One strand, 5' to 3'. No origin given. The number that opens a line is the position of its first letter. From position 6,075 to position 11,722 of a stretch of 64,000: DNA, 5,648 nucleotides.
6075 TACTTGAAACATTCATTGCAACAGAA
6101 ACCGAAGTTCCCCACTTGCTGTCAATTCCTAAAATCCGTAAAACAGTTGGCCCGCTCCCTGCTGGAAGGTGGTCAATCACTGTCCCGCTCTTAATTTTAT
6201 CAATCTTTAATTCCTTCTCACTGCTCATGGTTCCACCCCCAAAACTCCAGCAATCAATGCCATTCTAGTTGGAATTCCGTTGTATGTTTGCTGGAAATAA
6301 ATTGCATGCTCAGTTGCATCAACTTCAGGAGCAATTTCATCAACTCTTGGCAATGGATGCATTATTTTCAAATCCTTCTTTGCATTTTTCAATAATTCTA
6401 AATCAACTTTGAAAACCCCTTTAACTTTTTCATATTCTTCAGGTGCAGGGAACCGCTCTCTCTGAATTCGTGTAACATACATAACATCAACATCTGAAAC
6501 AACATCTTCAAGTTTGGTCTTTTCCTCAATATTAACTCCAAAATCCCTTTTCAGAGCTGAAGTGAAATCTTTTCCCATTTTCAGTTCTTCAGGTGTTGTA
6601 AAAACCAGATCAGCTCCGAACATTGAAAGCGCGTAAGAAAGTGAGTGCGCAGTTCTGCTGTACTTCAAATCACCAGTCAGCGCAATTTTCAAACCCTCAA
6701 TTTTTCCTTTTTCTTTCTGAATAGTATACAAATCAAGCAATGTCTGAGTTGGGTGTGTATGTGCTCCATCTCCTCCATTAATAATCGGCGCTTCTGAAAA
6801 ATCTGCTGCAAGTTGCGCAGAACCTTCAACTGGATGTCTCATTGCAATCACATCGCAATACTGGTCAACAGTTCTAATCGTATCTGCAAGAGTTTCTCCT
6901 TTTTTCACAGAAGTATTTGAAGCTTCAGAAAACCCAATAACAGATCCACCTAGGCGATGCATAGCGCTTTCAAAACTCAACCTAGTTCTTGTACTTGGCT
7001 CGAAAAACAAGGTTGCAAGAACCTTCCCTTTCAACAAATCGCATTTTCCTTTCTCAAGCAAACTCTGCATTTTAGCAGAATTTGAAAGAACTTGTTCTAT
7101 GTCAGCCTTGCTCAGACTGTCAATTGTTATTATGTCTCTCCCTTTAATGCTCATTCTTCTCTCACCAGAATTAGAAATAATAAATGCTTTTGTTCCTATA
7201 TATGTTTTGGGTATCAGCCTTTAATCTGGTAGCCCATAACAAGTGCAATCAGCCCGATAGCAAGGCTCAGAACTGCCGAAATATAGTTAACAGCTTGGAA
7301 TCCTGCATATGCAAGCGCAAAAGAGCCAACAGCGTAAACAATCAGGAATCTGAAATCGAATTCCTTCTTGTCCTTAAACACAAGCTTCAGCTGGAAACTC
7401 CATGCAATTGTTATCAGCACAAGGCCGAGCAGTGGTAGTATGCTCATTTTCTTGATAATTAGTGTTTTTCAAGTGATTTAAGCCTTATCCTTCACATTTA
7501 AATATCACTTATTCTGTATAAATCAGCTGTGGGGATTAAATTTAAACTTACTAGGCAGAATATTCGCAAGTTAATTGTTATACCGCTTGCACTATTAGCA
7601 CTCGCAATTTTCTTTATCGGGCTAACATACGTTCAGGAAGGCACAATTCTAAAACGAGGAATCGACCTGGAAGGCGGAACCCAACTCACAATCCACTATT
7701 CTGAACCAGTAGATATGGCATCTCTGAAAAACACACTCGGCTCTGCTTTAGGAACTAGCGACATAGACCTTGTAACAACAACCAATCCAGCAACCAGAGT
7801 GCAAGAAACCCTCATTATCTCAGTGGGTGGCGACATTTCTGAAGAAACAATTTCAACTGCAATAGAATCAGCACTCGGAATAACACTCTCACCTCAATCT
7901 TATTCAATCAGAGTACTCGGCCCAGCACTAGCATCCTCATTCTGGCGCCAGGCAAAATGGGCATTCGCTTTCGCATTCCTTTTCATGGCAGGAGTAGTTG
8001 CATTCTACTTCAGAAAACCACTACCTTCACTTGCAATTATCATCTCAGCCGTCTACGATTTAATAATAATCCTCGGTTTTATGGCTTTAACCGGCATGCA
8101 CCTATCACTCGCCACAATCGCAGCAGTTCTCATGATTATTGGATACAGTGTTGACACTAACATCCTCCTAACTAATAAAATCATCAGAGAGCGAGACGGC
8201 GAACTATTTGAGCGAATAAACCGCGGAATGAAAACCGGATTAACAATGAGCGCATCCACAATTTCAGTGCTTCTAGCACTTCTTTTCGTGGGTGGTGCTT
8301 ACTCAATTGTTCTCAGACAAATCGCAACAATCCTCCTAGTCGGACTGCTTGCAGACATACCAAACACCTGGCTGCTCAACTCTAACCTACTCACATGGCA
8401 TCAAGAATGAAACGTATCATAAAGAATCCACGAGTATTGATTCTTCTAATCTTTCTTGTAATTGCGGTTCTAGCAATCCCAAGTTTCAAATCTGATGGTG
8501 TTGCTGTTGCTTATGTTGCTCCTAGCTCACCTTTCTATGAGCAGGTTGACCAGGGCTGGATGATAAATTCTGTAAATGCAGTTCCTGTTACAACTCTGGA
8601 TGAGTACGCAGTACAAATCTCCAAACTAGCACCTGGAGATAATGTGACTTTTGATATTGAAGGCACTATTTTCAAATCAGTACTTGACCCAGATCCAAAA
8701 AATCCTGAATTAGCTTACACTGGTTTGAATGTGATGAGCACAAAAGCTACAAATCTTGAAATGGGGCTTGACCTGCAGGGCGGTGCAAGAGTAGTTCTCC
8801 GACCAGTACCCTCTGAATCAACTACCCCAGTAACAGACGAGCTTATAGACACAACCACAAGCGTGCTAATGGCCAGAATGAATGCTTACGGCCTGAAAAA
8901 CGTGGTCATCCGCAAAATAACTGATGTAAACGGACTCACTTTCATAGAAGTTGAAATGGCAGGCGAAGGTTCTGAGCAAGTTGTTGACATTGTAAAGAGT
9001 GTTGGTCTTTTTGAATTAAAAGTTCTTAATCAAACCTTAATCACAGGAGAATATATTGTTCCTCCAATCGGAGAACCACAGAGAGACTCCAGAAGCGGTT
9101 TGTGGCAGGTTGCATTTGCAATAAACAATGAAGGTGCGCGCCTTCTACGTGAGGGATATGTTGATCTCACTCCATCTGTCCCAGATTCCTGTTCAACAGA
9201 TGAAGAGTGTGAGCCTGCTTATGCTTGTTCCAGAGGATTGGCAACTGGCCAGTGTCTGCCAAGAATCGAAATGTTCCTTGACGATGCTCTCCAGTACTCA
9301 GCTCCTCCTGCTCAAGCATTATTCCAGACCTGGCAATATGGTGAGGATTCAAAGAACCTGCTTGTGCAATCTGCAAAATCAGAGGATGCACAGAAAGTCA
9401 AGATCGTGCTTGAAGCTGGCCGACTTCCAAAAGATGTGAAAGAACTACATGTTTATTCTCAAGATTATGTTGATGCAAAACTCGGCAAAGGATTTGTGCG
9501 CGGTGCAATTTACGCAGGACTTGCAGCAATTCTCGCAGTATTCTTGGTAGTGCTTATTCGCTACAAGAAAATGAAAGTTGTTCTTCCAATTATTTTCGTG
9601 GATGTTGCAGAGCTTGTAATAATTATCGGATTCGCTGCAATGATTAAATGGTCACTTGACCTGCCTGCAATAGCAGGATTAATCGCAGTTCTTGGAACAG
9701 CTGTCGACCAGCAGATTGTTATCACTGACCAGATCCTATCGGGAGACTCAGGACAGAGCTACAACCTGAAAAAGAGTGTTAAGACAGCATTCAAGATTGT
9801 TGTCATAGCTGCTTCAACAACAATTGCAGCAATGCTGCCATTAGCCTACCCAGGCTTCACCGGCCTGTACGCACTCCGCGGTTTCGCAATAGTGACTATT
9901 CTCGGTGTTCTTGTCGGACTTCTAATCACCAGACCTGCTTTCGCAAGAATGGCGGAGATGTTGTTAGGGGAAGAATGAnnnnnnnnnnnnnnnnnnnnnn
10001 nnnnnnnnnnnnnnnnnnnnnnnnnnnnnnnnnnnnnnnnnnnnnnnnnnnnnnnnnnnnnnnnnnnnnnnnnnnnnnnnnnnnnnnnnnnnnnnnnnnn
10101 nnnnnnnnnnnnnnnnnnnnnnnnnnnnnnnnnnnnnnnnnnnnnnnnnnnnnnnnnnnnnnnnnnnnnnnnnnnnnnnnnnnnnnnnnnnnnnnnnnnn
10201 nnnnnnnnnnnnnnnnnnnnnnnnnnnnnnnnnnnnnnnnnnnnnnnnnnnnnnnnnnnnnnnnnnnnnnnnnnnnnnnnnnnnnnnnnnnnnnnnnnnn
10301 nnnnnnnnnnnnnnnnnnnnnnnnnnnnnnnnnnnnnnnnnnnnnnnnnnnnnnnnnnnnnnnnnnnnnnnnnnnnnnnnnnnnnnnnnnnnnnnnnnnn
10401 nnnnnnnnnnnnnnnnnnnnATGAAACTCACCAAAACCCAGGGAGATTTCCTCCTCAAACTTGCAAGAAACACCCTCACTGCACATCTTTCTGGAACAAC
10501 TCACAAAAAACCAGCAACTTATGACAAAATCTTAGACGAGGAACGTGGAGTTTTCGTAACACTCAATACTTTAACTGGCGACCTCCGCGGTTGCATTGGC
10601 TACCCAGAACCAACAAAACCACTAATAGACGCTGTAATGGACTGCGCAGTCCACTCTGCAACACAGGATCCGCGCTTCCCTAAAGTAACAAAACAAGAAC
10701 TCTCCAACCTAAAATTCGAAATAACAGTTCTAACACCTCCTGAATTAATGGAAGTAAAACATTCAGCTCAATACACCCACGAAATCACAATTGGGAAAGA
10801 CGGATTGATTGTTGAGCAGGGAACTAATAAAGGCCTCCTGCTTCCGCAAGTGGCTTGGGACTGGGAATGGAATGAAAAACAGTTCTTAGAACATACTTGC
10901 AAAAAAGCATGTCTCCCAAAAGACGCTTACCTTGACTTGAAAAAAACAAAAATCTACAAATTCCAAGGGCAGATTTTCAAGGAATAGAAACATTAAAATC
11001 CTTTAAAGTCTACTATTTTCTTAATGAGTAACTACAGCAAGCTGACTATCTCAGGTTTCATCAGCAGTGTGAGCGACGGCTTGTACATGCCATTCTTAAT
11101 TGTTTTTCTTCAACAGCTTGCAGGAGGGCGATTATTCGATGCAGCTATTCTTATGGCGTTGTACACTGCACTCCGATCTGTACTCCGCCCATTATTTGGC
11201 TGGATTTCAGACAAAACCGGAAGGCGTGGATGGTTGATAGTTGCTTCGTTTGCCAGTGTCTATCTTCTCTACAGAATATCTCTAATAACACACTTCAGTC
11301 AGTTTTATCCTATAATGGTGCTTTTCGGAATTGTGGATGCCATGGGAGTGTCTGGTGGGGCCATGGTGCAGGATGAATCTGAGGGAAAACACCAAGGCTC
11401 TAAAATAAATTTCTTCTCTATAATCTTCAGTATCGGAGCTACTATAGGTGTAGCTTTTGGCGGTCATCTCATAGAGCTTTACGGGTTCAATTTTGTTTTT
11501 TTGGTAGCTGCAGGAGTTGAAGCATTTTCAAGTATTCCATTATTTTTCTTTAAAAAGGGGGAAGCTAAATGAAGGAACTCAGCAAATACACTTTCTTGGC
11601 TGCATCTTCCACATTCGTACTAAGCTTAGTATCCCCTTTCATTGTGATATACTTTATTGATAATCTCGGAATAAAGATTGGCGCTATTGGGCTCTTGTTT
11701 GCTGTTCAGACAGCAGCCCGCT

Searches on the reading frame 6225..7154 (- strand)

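Call 79: search_protein_families(library=pfam, max_evalue=0.00001, proteins=[window:6225-7154:-])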
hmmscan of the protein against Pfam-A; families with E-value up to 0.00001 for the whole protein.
window:6225-7154:- (309 aa): 2 families
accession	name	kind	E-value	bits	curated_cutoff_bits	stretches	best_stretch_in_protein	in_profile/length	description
PF02729.26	OTCace_N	-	2.5e-50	170.8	29.9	1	6-146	1-147/148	Aspartate/ornithine carbamoyltransferase, carbamoyl-P binding domain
PF00185.30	OTCace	-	2.4e-33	115.8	29.4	1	153-302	1-155/157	Aspartate/ornithine carbamoyltransferase, Asp/Orn binding domain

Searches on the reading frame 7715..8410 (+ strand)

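Call 79: search_protein_families(library=pfam, max_evalue=0.00001, proteins=[window:7715-8410:+])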
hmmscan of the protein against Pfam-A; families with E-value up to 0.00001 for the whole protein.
window:7715-8410:+ (231 aa): 1 family
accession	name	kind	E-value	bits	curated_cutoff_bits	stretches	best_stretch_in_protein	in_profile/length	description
PF02355.23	SecD_SecF_C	-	4.7e-35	121.2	20.5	1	59-230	12-187/189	Protein export membrane protein SecD/SecF, C-terminal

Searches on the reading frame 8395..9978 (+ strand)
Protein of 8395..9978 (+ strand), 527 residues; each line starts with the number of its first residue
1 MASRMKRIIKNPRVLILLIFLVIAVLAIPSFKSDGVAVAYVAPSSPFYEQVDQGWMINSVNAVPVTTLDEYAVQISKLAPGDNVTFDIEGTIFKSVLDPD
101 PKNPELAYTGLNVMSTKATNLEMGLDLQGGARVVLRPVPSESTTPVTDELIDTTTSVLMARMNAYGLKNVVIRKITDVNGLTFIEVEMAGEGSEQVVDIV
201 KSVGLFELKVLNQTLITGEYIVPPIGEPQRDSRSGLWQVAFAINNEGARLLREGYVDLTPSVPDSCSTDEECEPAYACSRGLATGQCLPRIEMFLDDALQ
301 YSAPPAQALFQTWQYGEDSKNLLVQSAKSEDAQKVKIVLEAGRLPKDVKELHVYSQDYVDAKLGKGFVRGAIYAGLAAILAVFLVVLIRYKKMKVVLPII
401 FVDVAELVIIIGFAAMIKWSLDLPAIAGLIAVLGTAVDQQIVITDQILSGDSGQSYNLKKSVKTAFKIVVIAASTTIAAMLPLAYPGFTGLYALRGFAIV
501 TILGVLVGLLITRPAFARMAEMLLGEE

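Call 79: search_protein_families(library=pfam, max_evalue=0.00001, proteins=[window:8395-9978:+])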
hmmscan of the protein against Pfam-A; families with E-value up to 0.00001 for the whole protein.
window:8395-9978:+ (527 aa): 1 family
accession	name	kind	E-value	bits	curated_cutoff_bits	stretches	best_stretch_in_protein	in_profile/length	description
PF02355.23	SecD_SecF_C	-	4.9e-17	62.4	20.5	1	350-510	12-173/189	Protein export membrane protein SecD/SecF, C-terminal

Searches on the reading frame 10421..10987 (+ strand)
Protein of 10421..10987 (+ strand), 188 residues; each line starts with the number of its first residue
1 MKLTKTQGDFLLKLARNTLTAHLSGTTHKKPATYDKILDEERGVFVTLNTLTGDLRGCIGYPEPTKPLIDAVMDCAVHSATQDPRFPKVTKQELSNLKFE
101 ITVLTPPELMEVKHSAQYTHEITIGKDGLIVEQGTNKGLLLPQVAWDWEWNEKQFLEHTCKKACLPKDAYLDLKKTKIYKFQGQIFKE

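Call 80: search_protein_families(library=pfam, max_evalue=0.00001, proteins=[window:10421-10987:+])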
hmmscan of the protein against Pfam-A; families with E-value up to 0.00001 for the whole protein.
window:10421-10987:+ (188 aa): 1 family
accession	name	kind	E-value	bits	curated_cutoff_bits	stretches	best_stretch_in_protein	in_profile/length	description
PF01871.22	AMMECR1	-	1.9e-54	184.1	25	1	12-186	1-168/168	AMMECR1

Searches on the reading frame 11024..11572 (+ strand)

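Call 80: search_protein_families(library=pfam, max_evalue=0.00001, proteins=[window:11024-11572:+])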
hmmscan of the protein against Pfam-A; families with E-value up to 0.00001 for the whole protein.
window:11024-11572:+ (182 aa): 2 families
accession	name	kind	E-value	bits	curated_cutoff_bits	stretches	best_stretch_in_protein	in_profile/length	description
PF07690.21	MFS_1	-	1.6e-20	73.8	33.4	1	7-177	1-173/347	Major Facilitator Superfamily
PF12832.13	MFS_1_like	-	5.4e-06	26.1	25.2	0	17-107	14-104/373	MFS_1 like family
